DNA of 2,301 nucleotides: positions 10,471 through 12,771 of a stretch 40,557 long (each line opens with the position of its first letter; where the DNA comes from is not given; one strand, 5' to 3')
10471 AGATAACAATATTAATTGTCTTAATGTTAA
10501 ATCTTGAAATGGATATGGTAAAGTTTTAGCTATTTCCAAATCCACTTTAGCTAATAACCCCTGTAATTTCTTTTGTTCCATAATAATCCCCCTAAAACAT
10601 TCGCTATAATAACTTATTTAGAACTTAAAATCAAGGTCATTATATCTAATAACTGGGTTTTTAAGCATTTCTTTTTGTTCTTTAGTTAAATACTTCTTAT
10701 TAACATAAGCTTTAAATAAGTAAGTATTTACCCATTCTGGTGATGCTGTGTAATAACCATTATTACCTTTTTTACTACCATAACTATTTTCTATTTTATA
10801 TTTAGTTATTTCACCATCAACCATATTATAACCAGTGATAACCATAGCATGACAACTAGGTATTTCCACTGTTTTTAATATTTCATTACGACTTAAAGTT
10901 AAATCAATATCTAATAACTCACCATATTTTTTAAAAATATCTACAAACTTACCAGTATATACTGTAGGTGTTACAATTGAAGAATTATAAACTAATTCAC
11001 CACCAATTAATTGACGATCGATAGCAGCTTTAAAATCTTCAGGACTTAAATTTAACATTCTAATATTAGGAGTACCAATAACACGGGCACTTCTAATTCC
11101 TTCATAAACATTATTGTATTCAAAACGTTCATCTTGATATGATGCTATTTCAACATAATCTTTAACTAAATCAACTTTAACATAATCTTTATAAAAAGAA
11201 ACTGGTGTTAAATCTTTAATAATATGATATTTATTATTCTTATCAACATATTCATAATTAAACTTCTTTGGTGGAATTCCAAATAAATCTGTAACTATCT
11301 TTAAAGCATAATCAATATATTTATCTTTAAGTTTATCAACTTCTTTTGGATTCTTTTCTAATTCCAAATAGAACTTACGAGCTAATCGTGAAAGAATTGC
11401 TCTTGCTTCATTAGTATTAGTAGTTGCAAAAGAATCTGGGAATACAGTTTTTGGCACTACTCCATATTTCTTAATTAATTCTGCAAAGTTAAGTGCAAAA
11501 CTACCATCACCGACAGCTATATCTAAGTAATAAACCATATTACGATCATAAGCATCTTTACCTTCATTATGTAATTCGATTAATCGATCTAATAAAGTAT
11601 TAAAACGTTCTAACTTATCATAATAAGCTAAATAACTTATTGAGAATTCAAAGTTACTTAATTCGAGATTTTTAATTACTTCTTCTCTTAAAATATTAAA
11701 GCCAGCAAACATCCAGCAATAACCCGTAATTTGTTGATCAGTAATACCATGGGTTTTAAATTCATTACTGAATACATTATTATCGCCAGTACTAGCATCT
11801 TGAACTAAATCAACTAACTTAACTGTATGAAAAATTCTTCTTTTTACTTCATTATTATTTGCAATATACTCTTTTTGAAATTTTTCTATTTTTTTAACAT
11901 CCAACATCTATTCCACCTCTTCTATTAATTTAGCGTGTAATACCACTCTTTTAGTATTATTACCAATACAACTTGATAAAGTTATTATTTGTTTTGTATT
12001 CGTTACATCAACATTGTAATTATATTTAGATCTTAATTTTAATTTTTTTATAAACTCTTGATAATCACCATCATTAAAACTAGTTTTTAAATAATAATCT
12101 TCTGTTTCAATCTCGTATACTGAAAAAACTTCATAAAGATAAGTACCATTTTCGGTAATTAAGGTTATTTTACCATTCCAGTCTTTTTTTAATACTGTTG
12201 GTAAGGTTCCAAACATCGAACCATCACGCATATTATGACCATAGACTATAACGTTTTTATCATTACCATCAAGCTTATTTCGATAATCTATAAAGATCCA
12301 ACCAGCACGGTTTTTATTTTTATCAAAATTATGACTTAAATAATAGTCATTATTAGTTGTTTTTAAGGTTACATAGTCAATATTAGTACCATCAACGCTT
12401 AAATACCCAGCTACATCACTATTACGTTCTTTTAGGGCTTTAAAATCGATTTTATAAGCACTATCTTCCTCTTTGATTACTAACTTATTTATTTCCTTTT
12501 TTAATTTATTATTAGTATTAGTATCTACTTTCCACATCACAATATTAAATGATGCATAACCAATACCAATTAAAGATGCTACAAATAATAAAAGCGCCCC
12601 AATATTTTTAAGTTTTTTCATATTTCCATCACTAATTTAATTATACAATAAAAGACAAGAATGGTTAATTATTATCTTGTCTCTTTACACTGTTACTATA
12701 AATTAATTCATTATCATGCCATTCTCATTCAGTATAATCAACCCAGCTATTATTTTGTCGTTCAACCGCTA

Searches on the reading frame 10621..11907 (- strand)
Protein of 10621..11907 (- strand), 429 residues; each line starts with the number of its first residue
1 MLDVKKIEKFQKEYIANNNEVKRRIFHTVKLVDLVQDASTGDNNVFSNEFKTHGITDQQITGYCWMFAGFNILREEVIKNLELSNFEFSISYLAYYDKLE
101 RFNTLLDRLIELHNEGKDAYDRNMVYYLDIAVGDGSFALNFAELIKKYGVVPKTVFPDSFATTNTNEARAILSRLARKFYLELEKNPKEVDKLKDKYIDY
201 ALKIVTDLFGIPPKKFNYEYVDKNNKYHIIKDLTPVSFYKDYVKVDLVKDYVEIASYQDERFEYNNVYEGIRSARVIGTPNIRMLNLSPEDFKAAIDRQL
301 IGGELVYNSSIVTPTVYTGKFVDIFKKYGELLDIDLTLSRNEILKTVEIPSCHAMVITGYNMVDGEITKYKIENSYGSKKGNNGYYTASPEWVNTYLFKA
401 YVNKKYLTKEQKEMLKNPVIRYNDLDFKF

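Call 31: search_protein_families(library=pfam, proteins=[window:10621-11907:-], max_evalue=0.001)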
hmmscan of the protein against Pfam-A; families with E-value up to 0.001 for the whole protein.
window:10621-11907:- (429 aa): 1 family
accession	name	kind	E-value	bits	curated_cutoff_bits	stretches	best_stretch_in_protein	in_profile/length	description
PF03051.21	Peptidase_C1_2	-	2.5e-92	310.4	22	1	2-422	2-431/438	Peptidase C1-like family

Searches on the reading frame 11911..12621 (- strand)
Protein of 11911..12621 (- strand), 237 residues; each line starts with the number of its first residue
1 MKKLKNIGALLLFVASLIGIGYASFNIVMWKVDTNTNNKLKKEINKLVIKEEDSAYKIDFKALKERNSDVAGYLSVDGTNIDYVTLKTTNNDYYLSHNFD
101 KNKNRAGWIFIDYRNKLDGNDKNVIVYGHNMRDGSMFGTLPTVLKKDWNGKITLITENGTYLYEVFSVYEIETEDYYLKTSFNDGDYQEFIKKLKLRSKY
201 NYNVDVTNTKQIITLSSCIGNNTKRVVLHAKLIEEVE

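Call 63: search_protein_families(library=pfam, proteins=[window:11911-12621:-], max_evalue=0.001)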
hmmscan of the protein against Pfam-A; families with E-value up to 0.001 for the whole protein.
window:11911-12621:- (237 aa): 1 family
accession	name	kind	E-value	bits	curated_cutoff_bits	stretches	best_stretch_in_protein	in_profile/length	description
PF04203.18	Sortase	-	2.8e-14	53.4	26.6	1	89-232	6-124/125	Sortase domain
